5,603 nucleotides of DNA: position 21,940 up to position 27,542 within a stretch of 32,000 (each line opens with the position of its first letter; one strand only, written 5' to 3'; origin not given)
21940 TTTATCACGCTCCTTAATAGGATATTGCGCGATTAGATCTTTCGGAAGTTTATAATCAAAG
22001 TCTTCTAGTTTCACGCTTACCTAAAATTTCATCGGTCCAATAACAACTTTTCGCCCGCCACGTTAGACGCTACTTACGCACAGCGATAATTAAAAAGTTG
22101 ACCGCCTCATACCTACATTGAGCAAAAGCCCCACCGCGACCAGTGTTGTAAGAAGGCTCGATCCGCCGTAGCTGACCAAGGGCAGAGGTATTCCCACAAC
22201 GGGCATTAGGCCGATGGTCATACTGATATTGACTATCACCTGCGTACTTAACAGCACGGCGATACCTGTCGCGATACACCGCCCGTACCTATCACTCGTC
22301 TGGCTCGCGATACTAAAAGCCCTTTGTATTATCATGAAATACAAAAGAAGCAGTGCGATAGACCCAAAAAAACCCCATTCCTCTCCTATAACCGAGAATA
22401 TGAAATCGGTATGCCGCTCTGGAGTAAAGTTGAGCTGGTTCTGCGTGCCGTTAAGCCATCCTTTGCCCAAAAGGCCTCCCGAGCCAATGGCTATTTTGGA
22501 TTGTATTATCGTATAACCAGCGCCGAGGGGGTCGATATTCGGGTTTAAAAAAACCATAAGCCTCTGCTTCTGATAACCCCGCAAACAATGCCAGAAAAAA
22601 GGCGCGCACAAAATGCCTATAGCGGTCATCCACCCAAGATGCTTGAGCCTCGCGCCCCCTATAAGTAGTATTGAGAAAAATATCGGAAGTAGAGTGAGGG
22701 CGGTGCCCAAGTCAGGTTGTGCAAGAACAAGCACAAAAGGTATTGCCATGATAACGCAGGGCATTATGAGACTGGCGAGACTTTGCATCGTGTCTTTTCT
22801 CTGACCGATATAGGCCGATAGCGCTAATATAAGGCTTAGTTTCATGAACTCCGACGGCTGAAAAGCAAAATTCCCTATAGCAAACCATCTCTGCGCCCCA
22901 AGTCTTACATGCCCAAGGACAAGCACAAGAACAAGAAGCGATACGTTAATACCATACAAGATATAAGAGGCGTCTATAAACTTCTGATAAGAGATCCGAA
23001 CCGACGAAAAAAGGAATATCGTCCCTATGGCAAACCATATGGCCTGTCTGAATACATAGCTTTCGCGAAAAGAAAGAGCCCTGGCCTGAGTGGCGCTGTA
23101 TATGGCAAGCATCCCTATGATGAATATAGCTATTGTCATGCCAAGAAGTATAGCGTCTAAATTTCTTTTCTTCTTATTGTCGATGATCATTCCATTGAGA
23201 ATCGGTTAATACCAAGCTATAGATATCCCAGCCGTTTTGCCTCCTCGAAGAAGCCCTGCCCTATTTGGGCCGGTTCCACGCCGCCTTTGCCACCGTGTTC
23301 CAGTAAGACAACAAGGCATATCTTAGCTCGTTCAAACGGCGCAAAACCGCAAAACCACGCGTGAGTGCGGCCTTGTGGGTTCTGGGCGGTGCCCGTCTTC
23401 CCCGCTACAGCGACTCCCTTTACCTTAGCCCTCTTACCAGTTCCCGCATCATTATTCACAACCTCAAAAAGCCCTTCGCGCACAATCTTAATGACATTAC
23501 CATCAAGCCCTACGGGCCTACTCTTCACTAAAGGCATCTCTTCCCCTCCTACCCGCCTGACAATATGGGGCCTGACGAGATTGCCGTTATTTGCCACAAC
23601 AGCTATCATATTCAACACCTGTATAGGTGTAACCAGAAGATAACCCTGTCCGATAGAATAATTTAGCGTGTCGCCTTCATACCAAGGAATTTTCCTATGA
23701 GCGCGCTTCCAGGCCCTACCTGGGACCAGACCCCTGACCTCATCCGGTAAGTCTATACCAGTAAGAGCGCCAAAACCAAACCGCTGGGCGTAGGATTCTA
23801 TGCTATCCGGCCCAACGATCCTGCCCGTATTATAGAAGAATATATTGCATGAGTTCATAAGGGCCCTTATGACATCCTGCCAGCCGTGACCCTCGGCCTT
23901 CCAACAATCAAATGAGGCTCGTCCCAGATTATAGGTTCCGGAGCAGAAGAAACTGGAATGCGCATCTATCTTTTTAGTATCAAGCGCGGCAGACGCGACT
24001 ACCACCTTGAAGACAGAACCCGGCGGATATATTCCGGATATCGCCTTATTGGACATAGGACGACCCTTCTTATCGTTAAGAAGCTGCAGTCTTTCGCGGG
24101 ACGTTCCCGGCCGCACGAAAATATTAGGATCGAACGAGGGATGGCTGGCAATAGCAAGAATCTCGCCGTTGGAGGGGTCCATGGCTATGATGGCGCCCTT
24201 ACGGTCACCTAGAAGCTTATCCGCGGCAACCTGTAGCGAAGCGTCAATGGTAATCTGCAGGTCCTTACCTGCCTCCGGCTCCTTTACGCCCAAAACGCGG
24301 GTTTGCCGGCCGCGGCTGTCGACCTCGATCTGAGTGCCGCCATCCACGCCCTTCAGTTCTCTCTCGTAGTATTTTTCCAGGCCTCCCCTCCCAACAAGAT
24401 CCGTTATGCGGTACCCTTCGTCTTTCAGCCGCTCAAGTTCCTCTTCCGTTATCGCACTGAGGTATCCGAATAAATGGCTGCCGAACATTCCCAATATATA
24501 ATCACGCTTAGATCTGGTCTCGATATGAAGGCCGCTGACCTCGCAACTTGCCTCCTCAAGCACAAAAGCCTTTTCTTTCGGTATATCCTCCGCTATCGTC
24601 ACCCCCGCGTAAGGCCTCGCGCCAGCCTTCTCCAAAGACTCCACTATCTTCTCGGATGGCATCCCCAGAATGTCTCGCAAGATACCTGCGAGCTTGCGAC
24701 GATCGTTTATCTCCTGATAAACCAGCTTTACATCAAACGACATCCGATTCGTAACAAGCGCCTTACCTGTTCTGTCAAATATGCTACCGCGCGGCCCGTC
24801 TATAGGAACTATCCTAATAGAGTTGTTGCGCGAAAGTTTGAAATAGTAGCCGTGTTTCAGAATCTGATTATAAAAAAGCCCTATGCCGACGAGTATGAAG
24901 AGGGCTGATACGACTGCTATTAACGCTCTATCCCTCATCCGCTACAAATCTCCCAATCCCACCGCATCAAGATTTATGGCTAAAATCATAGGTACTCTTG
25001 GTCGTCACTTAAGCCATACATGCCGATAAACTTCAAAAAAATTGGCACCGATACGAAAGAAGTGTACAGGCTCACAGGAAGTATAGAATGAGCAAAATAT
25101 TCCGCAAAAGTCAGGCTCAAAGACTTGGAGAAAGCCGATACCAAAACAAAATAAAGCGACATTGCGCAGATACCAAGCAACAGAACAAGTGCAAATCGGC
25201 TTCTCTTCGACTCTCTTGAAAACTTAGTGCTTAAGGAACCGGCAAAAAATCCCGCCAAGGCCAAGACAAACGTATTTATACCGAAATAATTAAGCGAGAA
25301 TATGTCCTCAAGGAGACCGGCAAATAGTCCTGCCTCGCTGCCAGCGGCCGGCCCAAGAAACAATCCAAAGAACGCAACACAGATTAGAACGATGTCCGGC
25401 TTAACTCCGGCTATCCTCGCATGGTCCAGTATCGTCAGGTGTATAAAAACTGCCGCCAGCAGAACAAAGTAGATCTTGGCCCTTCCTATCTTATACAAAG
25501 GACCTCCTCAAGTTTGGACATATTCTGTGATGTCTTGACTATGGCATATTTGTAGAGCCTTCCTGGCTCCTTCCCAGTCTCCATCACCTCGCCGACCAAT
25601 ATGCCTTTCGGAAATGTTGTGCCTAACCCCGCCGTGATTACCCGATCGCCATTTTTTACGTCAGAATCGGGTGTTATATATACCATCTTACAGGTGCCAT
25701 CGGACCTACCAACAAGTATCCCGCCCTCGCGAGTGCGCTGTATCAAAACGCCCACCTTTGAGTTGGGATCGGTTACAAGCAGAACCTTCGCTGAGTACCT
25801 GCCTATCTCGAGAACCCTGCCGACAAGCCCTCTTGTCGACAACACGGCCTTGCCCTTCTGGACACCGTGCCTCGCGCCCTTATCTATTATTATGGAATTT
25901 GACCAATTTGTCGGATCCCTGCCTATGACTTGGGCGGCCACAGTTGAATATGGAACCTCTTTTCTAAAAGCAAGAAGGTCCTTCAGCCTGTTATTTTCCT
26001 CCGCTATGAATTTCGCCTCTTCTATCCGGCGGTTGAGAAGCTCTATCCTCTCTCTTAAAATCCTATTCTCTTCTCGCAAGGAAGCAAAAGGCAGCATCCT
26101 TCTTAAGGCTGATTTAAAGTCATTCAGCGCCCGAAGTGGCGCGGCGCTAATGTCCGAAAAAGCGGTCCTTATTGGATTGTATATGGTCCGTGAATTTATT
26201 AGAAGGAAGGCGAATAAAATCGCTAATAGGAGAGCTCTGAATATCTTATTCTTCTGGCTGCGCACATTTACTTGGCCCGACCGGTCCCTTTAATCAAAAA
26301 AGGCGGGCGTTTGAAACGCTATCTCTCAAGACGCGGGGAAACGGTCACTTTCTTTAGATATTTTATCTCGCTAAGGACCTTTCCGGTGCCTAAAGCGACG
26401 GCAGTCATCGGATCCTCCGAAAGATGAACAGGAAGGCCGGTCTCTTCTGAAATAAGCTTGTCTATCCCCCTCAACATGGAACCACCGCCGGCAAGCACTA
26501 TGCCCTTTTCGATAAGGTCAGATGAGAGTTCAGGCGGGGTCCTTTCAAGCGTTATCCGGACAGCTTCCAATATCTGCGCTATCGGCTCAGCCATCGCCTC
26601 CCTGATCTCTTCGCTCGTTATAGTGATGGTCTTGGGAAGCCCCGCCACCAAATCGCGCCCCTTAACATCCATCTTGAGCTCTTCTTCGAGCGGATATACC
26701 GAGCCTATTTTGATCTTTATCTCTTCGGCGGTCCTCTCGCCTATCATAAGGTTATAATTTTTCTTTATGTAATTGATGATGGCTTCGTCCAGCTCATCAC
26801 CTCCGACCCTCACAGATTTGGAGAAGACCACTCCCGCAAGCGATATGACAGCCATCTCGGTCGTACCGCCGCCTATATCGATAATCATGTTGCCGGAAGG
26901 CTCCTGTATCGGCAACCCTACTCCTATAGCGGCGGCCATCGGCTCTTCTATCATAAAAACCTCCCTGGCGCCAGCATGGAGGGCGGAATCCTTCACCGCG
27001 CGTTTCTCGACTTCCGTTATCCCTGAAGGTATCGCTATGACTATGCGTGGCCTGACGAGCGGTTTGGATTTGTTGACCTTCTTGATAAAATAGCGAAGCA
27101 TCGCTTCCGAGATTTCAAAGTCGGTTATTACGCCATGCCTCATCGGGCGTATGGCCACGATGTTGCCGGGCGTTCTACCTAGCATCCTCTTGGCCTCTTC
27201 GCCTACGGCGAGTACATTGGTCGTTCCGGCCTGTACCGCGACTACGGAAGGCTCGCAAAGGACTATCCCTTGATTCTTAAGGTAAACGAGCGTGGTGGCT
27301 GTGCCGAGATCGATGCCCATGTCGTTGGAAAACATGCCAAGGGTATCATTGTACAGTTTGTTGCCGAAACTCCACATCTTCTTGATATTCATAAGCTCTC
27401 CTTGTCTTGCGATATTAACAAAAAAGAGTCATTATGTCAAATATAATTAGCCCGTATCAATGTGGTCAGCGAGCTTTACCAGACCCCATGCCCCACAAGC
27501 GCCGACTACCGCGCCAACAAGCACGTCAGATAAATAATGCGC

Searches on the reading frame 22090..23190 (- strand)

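Call 27: search_protein_families(library=pfam, proteins=[window:22090-23190:-], max_evalue=0.0001)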
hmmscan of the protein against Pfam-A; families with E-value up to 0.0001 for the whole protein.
window:22090-23190:- (366 aa): 1 family
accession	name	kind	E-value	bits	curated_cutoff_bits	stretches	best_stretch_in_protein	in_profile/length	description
PF01098.24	FTSW_RODA_SPOVE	-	2.5e-103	346.3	26.4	1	16-363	5-354/356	Cell cycle protein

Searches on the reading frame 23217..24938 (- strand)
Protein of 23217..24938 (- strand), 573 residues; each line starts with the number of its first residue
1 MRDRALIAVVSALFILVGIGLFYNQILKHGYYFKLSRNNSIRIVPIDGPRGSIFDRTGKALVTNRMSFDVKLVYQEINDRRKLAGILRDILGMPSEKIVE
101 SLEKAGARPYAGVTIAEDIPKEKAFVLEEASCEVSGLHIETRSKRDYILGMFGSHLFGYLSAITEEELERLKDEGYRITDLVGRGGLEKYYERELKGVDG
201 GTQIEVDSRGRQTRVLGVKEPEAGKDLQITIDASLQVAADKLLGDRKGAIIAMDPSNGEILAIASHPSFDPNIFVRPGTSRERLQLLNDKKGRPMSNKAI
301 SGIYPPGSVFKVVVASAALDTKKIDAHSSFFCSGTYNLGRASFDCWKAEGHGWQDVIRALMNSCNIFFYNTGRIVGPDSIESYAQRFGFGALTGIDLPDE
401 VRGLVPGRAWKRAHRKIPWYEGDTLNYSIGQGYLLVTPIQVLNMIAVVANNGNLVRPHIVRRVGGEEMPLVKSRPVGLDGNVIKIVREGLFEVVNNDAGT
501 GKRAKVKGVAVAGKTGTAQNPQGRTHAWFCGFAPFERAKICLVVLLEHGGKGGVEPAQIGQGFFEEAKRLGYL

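Call 27: search_protein_families(library=pfam, proteins=[window:23217-24938:-], max_evalue=0.0001)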
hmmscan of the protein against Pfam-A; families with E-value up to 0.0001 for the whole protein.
window:23217-24938:- (573 aa): 2 families
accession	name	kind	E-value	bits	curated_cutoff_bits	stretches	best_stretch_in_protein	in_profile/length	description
PF00905.27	Transpeptidase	-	1.2e-66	225.5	22.1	1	248-555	1-289/299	Penicillin binding protein transpeptidase domain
PF03717.20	PBP_dimer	-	6.8e-45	154.1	24.4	1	46-215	2-178/180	Penicillin-binding Protein dimerisation domain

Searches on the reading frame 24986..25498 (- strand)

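Call 27: search_protein_families(library=pfam, proteins=[window:24986-25498:-], max_evalue=0.0001)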
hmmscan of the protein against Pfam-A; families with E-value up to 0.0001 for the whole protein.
window:24986-25498:- (170 aa): 2 families
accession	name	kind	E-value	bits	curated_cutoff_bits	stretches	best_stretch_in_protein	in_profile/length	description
PF04093.17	MreD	-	1.6e-09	38.5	24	1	9-158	9-152/158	rod shape-determining protein MreD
PF07694.17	5TM-5TMR_LYT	-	1.6e-05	25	24.6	1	7-156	17-164/169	5TMR of 5TMR-LYT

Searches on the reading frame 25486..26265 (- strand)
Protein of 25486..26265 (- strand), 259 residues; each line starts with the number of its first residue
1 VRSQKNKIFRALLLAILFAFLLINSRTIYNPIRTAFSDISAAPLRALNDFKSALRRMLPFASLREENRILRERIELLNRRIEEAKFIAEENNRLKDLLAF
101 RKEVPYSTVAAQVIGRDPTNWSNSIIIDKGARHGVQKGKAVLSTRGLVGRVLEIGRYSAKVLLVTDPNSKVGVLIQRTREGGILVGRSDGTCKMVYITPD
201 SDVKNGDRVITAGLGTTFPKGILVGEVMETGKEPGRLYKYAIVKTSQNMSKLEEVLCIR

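Call 27: search_protein_families(library=pfam, proteins=[window:25486-26265:-], max_evalue=0.0001)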
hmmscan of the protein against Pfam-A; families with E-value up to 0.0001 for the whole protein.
window:25486-26265:- (259 aa): 1 family
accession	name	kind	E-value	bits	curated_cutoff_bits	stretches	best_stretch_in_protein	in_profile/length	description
PF04085.20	MreC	-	1.4e-46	158.4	28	1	113-258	1-146/147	Rod shape-determining protein MreC, barrel core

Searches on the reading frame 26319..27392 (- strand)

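Call 27: search_protein_families(library=pfam, proteins=[window:26319-27392:-], max_evalue=0.0001)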
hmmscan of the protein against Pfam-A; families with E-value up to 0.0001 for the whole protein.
window:26319-27392:- (357 aa): 5 families
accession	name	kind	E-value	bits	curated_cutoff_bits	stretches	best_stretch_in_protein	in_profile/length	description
PF06723.19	MreB_Mbl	-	1.9e-150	500.6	27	1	22-347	1-326/327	MreB/Mbl protein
PF00012.26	HSP70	-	6.3e-16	58.2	20.6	1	94-336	113-368/599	Hsp70 protein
PF14450.12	FtsA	-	2.5e-13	50.9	31.8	1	170-335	2-127/127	Cell division protein FtsA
PF00022.25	Actin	-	9e-10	38.1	27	1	45-212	28-190/410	Actin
PF11104.14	PilM_2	-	5.3e-09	35.9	27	0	168-227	182-235/340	Type IV pilus assembly protein PilM;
